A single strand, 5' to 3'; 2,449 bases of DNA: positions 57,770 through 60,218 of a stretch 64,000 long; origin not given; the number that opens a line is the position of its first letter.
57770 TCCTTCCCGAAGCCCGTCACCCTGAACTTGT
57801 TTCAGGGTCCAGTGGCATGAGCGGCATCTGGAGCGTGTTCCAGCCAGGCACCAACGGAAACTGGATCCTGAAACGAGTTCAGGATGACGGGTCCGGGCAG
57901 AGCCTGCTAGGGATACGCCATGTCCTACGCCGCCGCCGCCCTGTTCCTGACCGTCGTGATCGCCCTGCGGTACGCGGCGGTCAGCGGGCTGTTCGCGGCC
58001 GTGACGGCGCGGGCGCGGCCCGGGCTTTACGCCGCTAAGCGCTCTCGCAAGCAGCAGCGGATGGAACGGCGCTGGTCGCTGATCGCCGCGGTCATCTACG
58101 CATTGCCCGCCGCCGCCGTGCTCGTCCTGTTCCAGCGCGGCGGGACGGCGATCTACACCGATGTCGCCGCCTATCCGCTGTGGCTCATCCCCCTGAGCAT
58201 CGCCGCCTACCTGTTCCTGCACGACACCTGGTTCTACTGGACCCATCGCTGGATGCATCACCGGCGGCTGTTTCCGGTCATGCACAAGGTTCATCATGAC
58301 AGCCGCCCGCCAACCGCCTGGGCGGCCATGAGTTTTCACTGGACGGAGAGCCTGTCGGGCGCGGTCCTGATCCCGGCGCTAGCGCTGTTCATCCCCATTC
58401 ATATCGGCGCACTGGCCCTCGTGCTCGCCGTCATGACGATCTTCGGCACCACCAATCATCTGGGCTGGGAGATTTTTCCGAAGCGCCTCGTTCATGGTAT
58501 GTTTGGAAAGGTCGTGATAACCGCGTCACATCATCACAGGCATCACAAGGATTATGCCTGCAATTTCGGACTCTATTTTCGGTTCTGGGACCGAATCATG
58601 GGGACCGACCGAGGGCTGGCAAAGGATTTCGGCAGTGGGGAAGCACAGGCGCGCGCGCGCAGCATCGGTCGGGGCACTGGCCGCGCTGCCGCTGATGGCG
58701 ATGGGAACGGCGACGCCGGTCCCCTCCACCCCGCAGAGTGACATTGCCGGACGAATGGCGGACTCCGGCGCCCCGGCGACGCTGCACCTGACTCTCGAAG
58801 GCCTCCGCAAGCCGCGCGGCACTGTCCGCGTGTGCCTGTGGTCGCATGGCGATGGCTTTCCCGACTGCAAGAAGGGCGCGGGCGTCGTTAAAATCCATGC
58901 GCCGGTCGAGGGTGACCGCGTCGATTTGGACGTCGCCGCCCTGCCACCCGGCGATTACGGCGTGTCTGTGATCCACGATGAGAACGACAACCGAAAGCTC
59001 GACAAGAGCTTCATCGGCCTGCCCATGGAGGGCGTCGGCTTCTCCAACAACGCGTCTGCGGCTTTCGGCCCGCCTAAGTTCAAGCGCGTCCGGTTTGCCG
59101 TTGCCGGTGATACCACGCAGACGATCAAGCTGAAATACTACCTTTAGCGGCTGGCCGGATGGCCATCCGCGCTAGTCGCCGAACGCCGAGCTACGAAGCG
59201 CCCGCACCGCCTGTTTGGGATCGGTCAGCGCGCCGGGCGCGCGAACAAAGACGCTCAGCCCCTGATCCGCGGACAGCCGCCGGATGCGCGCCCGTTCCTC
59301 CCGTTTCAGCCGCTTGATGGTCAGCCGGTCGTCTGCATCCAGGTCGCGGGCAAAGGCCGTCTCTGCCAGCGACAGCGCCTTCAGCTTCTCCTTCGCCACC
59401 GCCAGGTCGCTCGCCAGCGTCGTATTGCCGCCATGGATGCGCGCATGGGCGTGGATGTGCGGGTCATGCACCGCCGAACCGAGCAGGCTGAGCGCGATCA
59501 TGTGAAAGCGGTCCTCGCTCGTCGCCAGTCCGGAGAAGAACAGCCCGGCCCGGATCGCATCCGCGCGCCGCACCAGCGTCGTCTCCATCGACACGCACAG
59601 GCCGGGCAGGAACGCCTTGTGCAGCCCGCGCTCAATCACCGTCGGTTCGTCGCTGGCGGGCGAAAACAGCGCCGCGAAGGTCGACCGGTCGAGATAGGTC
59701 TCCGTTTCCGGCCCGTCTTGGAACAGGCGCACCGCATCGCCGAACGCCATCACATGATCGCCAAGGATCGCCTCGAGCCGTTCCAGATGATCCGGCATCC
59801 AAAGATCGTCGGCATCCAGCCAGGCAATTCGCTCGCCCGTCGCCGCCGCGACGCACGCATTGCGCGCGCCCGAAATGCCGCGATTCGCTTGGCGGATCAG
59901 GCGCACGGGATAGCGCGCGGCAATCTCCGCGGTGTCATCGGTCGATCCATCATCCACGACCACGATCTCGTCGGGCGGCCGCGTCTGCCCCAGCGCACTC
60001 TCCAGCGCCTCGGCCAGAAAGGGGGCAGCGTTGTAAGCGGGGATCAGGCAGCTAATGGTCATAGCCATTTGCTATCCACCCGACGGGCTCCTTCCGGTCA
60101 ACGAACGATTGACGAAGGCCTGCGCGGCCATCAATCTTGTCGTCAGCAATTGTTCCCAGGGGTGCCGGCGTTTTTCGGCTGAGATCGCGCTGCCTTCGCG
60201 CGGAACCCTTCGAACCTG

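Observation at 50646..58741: Carotenoid cluster with an embedded PAPS-type sulfotransferase: candidate pathway for sulfated keto-hydroxy carotenoids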

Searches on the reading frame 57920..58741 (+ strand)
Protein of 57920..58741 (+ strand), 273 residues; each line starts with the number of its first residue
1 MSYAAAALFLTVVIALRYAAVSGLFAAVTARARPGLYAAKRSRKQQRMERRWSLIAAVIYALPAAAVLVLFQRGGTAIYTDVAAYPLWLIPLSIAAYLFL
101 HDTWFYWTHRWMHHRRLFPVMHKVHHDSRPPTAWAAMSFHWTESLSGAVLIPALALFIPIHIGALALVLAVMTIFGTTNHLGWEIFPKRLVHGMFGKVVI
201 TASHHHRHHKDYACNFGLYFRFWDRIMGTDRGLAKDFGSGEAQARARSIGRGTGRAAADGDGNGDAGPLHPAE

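Call 3: search_protein_families(library=pfam, proteins=[window:57920-58741:+], max_evalue=0.01)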
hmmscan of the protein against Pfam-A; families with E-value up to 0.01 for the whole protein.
window:57920-58741:+ (273 aa): 1 family
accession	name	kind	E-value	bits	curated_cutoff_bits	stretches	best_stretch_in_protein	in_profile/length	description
PF04116.19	FA_hydroxylase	-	2.9e-28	99.4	31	1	95-229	2-132/132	Fatty acid hydroxylase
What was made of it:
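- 57920..58741 (+): crtG-type carotenoid 2,2'-beta-ring hydroxylase, assigned by family and synteny. PF04116 E=2.9e-28 (call 3).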

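Call 4: search_protein_families(library=ncbifam, proteins=[window:57920-58741:+], max_evalue=0.01)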
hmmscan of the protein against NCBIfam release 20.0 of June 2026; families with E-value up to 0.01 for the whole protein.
window:57920-58741:+ (273 aa): 1 family
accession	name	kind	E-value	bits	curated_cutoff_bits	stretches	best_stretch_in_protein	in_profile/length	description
NF033634.1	SLATT_1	domain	0.0043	17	41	1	38-116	13-86/132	SLATT domain-containing protein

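Call 47: find_homologous_proteins(query=window:57920-58741:+, max_evalue=1e-10)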
Query window:57920-58741:+ (273 aa): 4515 proteins with E <= 1e-10 among 8000 candidates; the best 120 are listed.
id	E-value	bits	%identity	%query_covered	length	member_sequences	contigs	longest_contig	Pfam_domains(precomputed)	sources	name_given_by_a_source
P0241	4.8e-174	595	100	96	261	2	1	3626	PF04116.20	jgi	jgi:sterol desaturase/sphingolipid hydroxylase (fatty acid hydroxylase superfamily)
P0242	6.3e-129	447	75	96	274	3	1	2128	PF04116.20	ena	-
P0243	1.2e-127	443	75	91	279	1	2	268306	PF04116.20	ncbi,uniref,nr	ncbi:sterol desaturase [Pacificimonas flava]|uniref:Sterol desaturase n=2 Tax=Pacificimonas TaxID=19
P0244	2.3e-124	432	74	87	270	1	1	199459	PF04116.20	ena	-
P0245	4.5e-120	418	73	89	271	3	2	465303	PF04116.20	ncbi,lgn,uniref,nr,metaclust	ncbi:sterol desaturase family protein [Pacificimonas flava]|uniref:Sterol desaturase n=1 Tax=Pacific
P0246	2.2e-110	386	71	88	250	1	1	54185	PF04116.20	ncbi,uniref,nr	ncbi:sterol desaturase family protein [Pacificimonas sp. WHA3]|uniref:Sterol desaturase family prote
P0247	1.3e-104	367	66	86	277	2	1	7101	PF04116.20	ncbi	ncbi:MAG: sterol desaturase family protein [Pacificimonas sp.]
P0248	1.1e-103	364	65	88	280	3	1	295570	PF04116.20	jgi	jgi:sterol desaturase/sphingolipid hydroxylase (fatty acid hydroxylase superfamily)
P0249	1.4e-103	364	64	87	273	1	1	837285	PF04116.20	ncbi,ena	-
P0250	3.9e-102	359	64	89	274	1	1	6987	PF04116.20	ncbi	ncbi:MAG: sterol desaturase family protein [Pacificimonas sp.]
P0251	5.6e-100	352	62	87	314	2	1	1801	PF04116.20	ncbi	ncbi:MAG: sterol desaturase family protein [Pseudomonadota bacterium]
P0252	2.9e-98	347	68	83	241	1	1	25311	PF04116.20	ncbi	-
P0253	1.7e-97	344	65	89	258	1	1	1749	PF04116.20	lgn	-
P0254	2.6e-95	337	64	89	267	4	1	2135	PF04116.20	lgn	-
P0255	5.7e-95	336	61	90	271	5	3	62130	PF04116.20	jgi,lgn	jgi:sterol desaturase/sphingolipid hydroxylase (fatty acid hydroxylase superfamily)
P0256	1.1e-94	335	62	93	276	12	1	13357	PF04116.20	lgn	-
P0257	1.2e-94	335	66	83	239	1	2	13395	PF04116.20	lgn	-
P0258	4.7e-94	333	63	88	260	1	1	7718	PF04116.20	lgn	-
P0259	1.1e-93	332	62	89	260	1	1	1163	PF04116.20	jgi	-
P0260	1.2e-93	332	63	86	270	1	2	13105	PF04116.20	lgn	-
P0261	1.2e-93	331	64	84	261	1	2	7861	PF04116.20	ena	-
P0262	1.7e-93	331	61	86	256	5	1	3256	PF04116.20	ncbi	-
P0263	3.1e-93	330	65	81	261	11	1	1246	PF04116.20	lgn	-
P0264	4.1e-93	330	64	88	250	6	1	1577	PF04116.20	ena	-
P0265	4.9e-93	330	59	93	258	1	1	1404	PF04116.20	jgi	jgi:Delta7-sterol 5-desaturase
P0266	1.5e-92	328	63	86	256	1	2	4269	PF04116.20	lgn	-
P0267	2.1e-92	327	63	87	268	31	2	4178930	PF04116.20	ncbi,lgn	-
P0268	2.3e-92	327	63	84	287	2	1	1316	PF04116.20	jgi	jgi:sterol desaturase/sphingolipid hydroxylase (fatty acid hydroxylase superfamily)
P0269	2.6e-92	327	63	83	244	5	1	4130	PF04116.20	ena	-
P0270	3.2e-92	327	69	72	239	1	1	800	PF04116.20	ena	-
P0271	3.2e-92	327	60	92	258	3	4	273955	PF04116.20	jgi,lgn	jgi:sterol desaturase/sphingolipid hydroxylase (fatty acid hydroxylase superfamily)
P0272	9.6e-92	325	61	89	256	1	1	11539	PF04116.20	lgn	-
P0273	1.2e-91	325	62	84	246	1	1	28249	PF04116.20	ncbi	-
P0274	1.2e-91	325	62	90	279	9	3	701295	PF04116.20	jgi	jgi:lathosterol oxidase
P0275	1.3e-91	325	61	90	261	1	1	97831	PF04116.20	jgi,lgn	jgi:sterol desaturase/sphingolipid hydroxylase (fatty acid hydroxylase superfamily)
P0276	1.3e-91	325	63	85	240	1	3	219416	PF04116.20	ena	-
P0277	1.5e-91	325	60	88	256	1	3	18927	PF04116.20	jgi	jgi:Delta7-sterol 5-desaturase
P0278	2.1e-91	324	61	86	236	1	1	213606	PF04116.20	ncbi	-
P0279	2.7e-91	324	59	94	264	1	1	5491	PF04116.20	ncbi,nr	ncbi:MAG: sterol desaturase family protein [Sphingomonadaceae bacterium]|nr:sterol desaturase family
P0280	3.2e-91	324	60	86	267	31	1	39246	PF04116.20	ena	-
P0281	4.1e-91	323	62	81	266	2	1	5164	PF04116.20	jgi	jgi:Delta7-sterol 5-desaturase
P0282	4.4e-91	323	58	95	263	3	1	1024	PF04116.20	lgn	-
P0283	4.7e-91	323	61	85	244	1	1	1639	PF04116.20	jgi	jgi:sterol desaturase/sphingolipid hydroxylase (fatty acid hydroxylase superfamily)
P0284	7.4e-91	322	62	84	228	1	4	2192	PF04116.20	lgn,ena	-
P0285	9.5e-91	322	60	89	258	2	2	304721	PF04116.20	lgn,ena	-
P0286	9.9e-91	322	62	81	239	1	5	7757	PF04116.20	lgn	-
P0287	1.4e-90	321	61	85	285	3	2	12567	PF04116.20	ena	-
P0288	2.0e-90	321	60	82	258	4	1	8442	PF04116.20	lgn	-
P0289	2.0e-90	321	61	93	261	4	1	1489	PF04116.20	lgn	-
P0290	2.5e-90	321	60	92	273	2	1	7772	PF04116.20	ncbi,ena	-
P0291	2.8e-90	320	60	88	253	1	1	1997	PF04116.20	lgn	-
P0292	3.0e-90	320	61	86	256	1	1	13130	PF04116.20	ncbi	-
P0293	3.4e-90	320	62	86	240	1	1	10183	PF04116.20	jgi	jgi:sterol desaturase/sphingolipid hydroxylase (fatty acid hydroxylase superfamily)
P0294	3.7e-90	320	58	89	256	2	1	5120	PF04116.20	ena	-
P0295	3.7e-90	320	61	86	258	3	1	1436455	PF04116.20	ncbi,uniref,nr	ncbi:sterol desaturase family protein [Erythrobacter sp. WH131]|uniref:Sterol desaturase family prot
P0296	3.9e-90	320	60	88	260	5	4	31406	PF04116.20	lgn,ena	-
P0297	4.2e-90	320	60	92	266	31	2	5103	PF04116.20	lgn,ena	-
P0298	4.4e-90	320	59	94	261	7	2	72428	PF04116.20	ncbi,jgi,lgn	jgi:sterol desaturase/sphingolipid hydroxylase (fatty acid hydroxylase superfamily)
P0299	4.5e-90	320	61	85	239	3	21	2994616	PF04116.20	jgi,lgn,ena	-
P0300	4.9e-90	320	63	84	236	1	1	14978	PF04116.20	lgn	-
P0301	5.1e-90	320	61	86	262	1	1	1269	PF04116.20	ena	-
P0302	5.3e-90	320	62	85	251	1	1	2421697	PF04116.20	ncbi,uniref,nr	ncbi:sterol desaturase family protein [Allosphingosinicella flava]|uniref:Sterol desaturase family p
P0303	5.4e-90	320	61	85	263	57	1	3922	PF04116.20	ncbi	-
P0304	6.0e-90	319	61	86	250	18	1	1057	PF04116.20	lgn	-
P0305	6.4e-90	319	59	89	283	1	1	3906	PF04116.20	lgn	-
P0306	6.5e-90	319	61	84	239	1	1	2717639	PF04116.20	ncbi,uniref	ncbi:sterol desaturase family protein [Altererythrobacter sp. Z27]|uniref:sterol desaturase family p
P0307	6.7e-90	319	58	94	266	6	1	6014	PF04116.20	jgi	-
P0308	7.6e-90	319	62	83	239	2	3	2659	PF04116.20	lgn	-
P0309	9.6e-90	319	58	91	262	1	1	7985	PF04116.20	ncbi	-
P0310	1.0e-89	319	60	93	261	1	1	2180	PF04116.20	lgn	-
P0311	1.1e-89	319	62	85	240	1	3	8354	PF04116.20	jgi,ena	jgi:sterol desaturase/sphingolipid hydroxylase (fatty acid hydroxylase superfamily)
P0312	1.1e-89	319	61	88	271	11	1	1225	PF04116.20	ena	-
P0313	1.1e-89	319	63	82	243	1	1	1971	PF04116.20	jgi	jgi:sterol desaturase/sphingolipid hydroxylase (fatty acid hydroxylase superfamily)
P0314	1.1e-89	319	62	84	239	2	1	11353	PF04116.20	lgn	-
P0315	1.2e-89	318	61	83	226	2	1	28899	PF04116.20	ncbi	ncbi:MAG: sterol desaturase family protein [Sphingomonadaceae bacterium]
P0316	1.2e-89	318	55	99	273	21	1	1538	PF04116.20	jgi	jgi:Delta7-sterol 5-desaturase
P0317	1.3e-89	318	59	95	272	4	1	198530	PF04116.20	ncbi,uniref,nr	ncbi:sterol desaturase family protein [Allosphingosinicella deserti]|uniref:Sterol desaturase n=1 Ta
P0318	1.3e-89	318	63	83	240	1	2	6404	PF04116.20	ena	-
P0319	1.5e-89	318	62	86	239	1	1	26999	PF04116.20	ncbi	ncbi:MAG: sterol desaturase family protein [Erythrobacter sp.]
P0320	1.6e-89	318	63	86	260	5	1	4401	PF04116.20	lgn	-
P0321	1.8e-89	318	61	85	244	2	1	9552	PF04116.20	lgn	-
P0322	1.8e-89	318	59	93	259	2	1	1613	PF04116.20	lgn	-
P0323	1.8e-89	318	64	82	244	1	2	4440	PF04116.20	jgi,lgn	jgi:sterol desaturase/sphingolipid hydroxylase (fatty acid hydroxylase superfamily)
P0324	1.9e-89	318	58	94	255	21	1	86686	PF04116.20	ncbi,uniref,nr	ncbi:sterol desaturase family protein [Sphingomonas sp.]|uniref:sterol desaturase family protein n=1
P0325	1.9e-89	318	62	84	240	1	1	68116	PF04116.20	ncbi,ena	-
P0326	2.0e-89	318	62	85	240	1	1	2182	PF04116.20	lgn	-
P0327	2.0e-89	318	62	86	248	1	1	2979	PF04116.20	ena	-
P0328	2.0e-89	318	61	88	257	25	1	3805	PF04116.20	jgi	jgi:Delta7-sterol 5-desaturase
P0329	2.1e-89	318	59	86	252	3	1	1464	PF04116.20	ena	-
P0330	2.2e-89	317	58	88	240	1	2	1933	PF04116.20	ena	-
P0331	2.4e-89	317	63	86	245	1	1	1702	PF04116.20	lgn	-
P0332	2.4e-89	317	60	85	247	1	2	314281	PF04116.20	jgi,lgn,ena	jgi:sterol desaturase/sphingolipid hydroxylase (fatty acid hydroxylase superfamily)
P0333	2.4e-89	317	58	87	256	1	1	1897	PF04116.20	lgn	-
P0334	2.5e-89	317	58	92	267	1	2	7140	PF04116.20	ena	-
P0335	2.8e-89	317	59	88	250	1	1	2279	PF04116.20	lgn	-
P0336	3.1e-89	317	59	89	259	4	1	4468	PF04116.20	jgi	jgi:sterol desaturase/sphingolipid hydroxylase (fatty acid hydroxylase superfamily)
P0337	3.2e-89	317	61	89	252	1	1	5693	PF04116.20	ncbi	-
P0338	3.6e-89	317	62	83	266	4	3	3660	PF04116.20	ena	-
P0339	3.7e-89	317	61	85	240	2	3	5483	PF04116.20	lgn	-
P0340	3.8e-89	317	62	85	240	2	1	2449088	PF04116.20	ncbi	-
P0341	4.1e-89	317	58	90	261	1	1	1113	PF04116.20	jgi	jgi:Delta7-sterol 5-desaturase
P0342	4.2e-89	317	60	90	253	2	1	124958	PF04116.20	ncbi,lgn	-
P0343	4.7e-89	316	62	83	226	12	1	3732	PF04116.20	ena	-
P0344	5.2e-89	316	61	87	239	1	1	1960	PF04116.20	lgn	-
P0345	5.6e-89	316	62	82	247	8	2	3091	PF04116.20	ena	-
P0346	5.9e-89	316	60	86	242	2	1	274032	PF04116.20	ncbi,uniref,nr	ncbi:sterol desaturase family protein [Sphingobium bisphenolivorans]|uniref:sterol desaturase family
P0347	6.0e-89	316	61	85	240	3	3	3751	PF04116.20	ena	-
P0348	6.1e-89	316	56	91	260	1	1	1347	PF04116.20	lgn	-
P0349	6.2e-89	316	62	87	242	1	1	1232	PF04116.20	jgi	jgi:lathosterol oxidase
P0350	6.5e-89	316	59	92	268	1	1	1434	PF04116.20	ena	-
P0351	6.6e-89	316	63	82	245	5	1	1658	PF04116.20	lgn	-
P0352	6.9e-89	316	62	81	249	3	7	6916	PF04116.20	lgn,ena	-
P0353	7.1e-89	316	55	98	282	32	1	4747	PF04116.20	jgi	jgi:Delta7-sterol 5-desaturase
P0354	7.8e-89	316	61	84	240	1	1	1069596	PF04116.20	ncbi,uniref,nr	ncbi:sterol desaturase family protein [Pontixanthobacter aquaemixtae]|uniref:Fatty acid hydroxylase 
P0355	8.3e-89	316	61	86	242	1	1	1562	PF04116.20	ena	-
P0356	8.6e-89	316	61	84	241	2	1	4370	PF04116.20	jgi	jgi:sterol desaturase/sphingolipid hydroxylase (fatty acid hydroxylase superfamily)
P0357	9.1e-89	315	57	92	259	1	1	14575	PF04116.20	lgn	-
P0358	9.8e-89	315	62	84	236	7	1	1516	PF04116.20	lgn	-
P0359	1.0e-88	315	58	86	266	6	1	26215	PF04116.20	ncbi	ncbi:sterol desaturase family protein [Sphingomonas sp.]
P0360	1.1e-88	315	60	87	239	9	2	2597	PF04116.20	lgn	-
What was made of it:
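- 57920..58741 (+): Databases name its homologs only 'sterol desaturase family' (call 47).
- Tried and rejected: Only 'sterol desaturase family' was returned (call 47).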

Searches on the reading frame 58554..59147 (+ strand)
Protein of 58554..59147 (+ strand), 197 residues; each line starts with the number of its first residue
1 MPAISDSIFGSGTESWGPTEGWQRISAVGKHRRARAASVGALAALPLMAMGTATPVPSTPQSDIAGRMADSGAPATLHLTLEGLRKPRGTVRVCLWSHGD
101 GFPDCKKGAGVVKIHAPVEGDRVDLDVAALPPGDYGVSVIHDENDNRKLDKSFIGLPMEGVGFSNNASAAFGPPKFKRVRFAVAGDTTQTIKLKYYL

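Call 3: search_protein_families(library=pfam, proteins=[window:58554-59147:+], max_evalue=0.01)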
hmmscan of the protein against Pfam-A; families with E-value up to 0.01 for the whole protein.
window:58554-59147:+ (197 aa): 1 family
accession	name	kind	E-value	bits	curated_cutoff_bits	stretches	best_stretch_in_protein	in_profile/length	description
PF09912.14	DUF2141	-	4.8e-31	107.4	24.4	1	80-189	2-110/112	Uncharacterized protein conserved in bacteria (DUF2141)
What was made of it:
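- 58554..59147 (+): DUF2141 protein, the conserved partner of crtG; function unknown. The other assembly calls a 150-aa gene, at about 58695-59147 in window coordinates. PF09912 E=4.8e-31 (call 3).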

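Call 4: search_protein_families(library=ncbifam, proteins=[window:58554-59147:+], max_evalue=0.01)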
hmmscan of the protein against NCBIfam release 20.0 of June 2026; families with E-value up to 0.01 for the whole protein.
window:58554-59147:+ (197 aa): 0 families

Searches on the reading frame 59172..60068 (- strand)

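Call 3: search_protein_families(library=pfam, proteins=[window:59172-60068:-], max_evalue=0.01)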
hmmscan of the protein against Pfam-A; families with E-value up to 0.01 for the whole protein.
window:59172-60068:- (298 aa): 4 families
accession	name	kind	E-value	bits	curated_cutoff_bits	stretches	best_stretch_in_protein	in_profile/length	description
PF00535.33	Glycos_transf_2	-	9.4e-35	120.4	23.3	1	6-113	1-116/168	Glycosyl transferase family 2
PF13641.12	Glyco_tranf_2_3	-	2.9e-14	54.1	27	1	5-231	3-216/230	Glycosyltransferase like family 2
PF10111.15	Glyco_tranf_2_2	-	4.9e-06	26.7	27.3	1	15-101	12-105/276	Glycosyltransferase like family 2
PF13704.12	Glyco_tranf_2_4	-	0.0015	19.4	27.5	1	13-89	2-83/98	Glycosyl transferase family 2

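Call 4: search_protein_families(library=ncbifam, proteins=[window:59172-60068:-], max_evalue=0.01)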
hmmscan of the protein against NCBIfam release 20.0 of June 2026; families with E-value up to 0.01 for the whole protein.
window:59172-60068:- (298 aa): 24 families
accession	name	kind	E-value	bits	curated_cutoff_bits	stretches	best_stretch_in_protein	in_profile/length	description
NF007482.0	PRK10073.1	equivalog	2.5e-21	76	423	1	4-101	7-109/334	glycosyltransferase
NF047683.1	TeichurnBiosyTuaG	equivalog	5.1e-19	68.9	400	1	4-110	7-119/252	teichuronic acid biosynthesis protein TuaG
NF041875.1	EPS_EpsD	equivalog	2e-16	60.3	370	1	5-97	1-99/325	exopolysaccharide biosynthesis glycosyltransferase EpsD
TIGR03965.1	mycofact_glyco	equivalog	1.5e-14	53.8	280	1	4-112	75-190/467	mycofactocin biosynthesis glycosyltransferase MftF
NF053739.1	GlytfEpsEBac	equivalog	2.4e-13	49.7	450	1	5-110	3-117/265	glycosyltransferase EpsE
TIGR03937.1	PgaC_IcaA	equivalog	3.5e-11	42.7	422.3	1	4-90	46-138/407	poly-beta-1,6-N-acetyl-D-glucosamine synthase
TIGR04283.1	glyco_like_mftF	equivalog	7e-11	42.1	182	1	5-104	1-100/221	TIGR04283 family arsenosugar biosynthesis glycosyltransferase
NF038302.1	EPS_HpsE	equivalog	4.1e-09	35.8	300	1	5-95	3-104/307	hormogonium polysaccharide biosynthesis glycosyltransferase HpsE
NF050819.1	PolSacchBiosHfsG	equivalog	1e-08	34.7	500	1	4-128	13-144/302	polysaccharide biosynthesis protein HfsG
NF041394.1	GtaseAglG_Halo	equivalog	3.2e-08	33.2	440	1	3-98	1-103/304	glucosyl-dolichyl phosphate glucuronosyltransferase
NF050050.1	ProtGlycPglI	equivalog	3.4e-08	33.2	500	1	4-98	3-104/306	GalNAc(5)-diNAcBac-PP-undecaprenol beta-1,3-glucosyltransferase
NF010496.0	PRK13915.1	equivalog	4.4e-07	29.3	262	1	3-87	31-126/307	glucosyl-3-phosphoglycerate synthase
TIGR04182.1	glyco_TIGR04182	equivalog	6.6e-07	29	325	1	6-99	3-94/293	S-layer glycoprotein N-glycosyltransferase AglJ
TIGR03469.1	HpnB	hypoth_equivalog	9.2e-07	28.2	379.25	1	5-56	46-98/386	hopene-associated glycosyltransferase HpnB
NF041391.1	DPhHxTase_Halo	equivalog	2.2e-06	26.8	375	1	12-102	4-93/213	dolichyl-phosphate hexose transferase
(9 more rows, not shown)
